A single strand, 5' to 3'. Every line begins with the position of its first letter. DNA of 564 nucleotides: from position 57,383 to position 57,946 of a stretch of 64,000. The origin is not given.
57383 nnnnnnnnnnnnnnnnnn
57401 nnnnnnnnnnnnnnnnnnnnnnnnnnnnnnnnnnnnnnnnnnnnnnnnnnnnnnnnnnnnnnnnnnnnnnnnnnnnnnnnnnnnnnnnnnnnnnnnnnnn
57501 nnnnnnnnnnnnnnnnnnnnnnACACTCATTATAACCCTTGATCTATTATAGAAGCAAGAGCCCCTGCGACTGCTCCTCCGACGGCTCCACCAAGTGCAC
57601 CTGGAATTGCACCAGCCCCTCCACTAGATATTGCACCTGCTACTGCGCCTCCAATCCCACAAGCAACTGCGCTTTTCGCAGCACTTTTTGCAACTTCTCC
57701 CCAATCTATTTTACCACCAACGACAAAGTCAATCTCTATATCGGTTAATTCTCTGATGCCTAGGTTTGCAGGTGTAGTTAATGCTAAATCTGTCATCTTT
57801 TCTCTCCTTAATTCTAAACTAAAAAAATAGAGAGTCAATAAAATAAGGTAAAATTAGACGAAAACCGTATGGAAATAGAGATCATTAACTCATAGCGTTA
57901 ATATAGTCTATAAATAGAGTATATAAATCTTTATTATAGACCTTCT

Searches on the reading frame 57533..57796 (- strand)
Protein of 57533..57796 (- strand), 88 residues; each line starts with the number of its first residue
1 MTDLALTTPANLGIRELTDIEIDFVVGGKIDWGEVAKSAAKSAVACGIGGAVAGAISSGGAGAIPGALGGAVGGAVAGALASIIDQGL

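Call 61: search_protein_families(library=ncbifam, proteins=[window:57533-57796:-], max_evalue=0.1)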
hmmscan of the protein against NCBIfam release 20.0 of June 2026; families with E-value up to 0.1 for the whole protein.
seq(88 aa): 0 families

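Call 62: search_protein_families(library=pfam, proteins=[window:57533-57796:-], max_evalue=1)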
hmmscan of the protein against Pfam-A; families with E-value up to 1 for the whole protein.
seq(88 aa): 6 families
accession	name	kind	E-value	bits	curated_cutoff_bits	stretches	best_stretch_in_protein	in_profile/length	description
PF21724.2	DUF6861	-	0.00067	19.6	28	1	15-79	18-82/194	Family of unknown function (DUF6861)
PF17508.7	MccV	-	0.019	16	27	1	14-60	1-50/104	Microcin V bacteriocin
PF22980.2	Myb_DNA-bind_8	-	0.083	12.7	27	1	27-42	17-33/50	Myb-like DNA-binding domain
PF13441.11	Gly-zipper_YMGG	-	0.1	12.8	28.9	1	38-79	2-44/45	YMGG-like Gly-zipper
PF20721.2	C19orf12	-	0.35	11.1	30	1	35-78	38-76/163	C19orf12-like protein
PF10439.15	Bacteriocin_IIc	-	0.62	10.5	27.1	0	16-76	6-58/59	Bacteriocin class II with double-glycine leader peptide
